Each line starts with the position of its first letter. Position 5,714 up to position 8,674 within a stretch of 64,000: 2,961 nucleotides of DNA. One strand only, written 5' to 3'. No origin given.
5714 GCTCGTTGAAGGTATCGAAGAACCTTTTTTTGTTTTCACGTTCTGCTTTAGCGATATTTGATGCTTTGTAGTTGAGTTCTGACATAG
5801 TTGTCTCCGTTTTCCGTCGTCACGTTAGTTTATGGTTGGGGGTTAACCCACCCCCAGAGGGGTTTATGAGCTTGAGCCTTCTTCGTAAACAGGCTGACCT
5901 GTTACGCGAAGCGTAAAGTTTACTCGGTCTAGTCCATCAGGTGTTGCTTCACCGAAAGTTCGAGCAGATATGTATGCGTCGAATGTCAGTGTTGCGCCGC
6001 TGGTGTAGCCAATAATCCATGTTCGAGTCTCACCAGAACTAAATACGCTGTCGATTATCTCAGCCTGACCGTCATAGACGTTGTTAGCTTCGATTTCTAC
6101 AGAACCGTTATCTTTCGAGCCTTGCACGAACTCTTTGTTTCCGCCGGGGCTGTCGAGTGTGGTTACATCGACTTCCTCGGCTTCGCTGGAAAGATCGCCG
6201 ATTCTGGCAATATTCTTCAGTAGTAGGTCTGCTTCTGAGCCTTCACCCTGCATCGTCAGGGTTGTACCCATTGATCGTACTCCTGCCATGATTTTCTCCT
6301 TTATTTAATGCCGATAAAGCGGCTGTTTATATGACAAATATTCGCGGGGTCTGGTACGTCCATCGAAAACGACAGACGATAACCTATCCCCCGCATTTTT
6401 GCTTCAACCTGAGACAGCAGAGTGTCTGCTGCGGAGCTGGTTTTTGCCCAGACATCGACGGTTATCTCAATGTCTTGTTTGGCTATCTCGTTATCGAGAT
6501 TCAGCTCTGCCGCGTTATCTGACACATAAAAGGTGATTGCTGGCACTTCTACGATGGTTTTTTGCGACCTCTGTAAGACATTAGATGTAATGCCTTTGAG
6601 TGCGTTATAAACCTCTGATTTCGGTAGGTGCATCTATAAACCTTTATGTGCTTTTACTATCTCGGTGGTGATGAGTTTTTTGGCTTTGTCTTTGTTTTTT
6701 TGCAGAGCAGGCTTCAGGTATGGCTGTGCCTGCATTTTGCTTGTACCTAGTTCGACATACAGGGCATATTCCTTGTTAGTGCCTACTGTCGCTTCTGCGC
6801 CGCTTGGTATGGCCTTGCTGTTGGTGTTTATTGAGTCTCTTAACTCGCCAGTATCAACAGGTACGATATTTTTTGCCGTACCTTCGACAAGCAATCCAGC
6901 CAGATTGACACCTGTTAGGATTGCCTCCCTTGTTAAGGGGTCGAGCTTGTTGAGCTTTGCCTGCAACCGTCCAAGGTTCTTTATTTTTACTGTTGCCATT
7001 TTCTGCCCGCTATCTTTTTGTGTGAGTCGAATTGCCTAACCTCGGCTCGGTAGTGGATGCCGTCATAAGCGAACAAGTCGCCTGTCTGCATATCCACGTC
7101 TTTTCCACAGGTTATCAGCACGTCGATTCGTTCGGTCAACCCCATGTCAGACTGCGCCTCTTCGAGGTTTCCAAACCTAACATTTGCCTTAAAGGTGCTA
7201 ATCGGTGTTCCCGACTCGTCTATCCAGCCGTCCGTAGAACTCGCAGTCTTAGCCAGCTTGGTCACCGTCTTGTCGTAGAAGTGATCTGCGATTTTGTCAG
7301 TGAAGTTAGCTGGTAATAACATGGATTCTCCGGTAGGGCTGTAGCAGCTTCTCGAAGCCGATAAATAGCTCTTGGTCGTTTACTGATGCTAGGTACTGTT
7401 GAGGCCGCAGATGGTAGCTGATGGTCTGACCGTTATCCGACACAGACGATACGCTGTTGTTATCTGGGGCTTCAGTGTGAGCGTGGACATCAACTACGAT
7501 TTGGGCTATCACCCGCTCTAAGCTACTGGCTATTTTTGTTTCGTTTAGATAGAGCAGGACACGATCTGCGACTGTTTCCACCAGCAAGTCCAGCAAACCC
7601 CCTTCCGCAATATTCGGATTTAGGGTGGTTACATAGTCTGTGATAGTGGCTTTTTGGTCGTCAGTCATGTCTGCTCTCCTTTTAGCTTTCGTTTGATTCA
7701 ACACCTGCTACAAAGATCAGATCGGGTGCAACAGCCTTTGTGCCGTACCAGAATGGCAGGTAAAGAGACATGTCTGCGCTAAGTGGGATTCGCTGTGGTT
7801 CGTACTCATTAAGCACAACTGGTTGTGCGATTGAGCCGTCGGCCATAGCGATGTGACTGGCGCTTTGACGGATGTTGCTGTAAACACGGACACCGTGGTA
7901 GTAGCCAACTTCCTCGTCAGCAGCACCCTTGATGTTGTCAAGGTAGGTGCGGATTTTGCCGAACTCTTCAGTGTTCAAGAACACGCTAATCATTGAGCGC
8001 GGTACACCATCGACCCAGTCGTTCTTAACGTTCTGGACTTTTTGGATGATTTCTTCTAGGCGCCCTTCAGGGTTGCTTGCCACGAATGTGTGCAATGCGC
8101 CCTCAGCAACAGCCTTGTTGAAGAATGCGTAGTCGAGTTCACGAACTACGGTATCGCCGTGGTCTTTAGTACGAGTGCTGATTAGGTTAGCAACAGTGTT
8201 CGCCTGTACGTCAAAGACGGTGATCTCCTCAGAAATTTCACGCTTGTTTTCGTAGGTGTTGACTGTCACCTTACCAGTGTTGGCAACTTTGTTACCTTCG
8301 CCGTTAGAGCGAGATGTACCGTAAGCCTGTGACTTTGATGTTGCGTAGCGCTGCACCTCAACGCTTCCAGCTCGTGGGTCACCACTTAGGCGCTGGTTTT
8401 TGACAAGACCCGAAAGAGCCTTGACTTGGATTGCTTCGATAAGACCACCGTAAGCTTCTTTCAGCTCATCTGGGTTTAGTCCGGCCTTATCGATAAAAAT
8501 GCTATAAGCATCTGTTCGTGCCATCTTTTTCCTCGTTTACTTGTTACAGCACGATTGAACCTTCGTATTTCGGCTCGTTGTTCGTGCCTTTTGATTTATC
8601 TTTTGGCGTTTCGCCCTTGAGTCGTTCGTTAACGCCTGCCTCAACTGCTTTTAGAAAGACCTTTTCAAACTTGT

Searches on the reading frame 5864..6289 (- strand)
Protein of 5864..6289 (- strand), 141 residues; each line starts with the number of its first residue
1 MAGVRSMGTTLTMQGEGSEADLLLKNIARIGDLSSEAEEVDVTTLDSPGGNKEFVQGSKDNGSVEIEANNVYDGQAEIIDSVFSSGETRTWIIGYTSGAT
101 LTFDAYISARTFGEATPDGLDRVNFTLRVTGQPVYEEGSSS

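Call 33: search_protein_families(library=pfam, proteins=[window:5864-6289:-], max_evalue=0.01)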
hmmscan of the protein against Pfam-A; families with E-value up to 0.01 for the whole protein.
window:5864-6289:- (141 aa): 3 families
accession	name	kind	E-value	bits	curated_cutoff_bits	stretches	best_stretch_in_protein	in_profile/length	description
PF16461.11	Phage_TTP_12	-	5.9e-08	33.1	26.1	1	31-109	26-109/135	Lambda phage tail tube protein, TTP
PF06199.17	Phage_tail_2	-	1.8e-06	28.5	23.8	1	32-134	30-131/132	Phage tail tube protein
PF16460.11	Phage_TTP_11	-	0.00016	21.8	28.4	1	4-99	3-97/154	Phage tail tube, TTP, lambda-like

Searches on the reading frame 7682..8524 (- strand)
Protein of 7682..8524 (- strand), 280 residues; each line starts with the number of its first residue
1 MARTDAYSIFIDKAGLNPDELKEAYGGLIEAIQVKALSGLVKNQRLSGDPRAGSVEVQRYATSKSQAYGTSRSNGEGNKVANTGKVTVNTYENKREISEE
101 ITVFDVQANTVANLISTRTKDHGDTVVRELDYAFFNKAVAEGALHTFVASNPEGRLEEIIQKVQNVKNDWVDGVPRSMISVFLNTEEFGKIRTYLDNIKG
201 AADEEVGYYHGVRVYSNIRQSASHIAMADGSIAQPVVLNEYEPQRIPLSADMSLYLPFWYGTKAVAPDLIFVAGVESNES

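Call 33: search_protein_families(library=pfam, proteins=[window:7682-8524:-], max_evalue=0.01)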
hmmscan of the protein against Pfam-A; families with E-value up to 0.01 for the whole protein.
window:7682-8524:- (280 aa): 0 families

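Call 117: find_related_loci(query=window:7682-8524:-, collection=metagenome_contigs, flank=10000)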
Query window:7682-8524:- (280 aa) in metagenome_contigs; peptide patterns used: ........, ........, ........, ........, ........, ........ (x = any residue, [..] = any of these).
148 stretches matched a pattern, but none encodes a relative of the query by tblastn (E <= 1e-3).

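Call 119: find_related_loci(query=A6, collection=viral_contigs, flank=10000)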
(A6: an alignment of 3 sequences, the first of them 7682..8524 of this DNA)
Query A6 (280 aa) in viral_contigs; peptide patterns used: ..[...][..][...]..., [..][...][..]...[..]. (x = any residue, [..] = any of these).
227 stretches matched a pattern; 133 encode a relative of the query (tblastn E <= 1e-3); the best 80 are kept; 80 distinct loci.
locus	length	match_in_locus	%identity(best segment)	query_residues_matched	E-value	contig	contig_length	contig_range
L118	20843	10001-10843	45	1-276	3e-66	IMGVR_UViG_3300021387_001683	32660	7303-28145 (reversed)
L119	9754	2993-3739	45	20-269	6e-65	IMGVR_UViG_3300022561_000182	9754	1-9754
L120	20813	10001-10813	42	5-275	5e-64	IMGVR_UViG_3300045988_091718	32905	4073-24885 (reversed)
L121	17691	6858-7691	46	1-270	4e-64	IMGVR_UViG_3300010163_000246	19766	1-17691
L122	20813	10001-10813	42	5-275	1e-63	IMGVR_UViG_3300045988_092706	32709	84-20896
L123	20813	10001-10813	42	5-275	1e-62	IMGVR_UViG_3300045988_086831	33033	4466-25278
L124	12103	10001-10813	42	5-275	1e-62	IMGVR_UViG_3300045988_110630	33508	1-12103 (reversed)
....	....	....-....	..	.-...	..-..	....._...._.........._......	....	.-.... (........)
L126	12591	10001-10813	41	5-275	3e-62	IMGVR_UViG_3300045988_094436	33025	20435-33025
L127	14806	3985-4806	43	1-272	6e-62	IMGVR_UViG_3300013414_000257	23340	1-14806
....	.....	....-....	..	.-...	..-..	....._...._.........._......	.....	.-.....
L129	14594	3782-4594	41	5-275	5e-62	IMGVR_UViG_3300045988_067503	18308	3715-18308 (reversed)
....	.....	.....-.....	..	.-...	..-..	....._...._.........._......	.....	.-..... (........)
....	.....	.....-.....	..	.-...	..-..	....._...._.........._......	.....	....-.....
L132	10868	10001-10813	41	5-275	4e-62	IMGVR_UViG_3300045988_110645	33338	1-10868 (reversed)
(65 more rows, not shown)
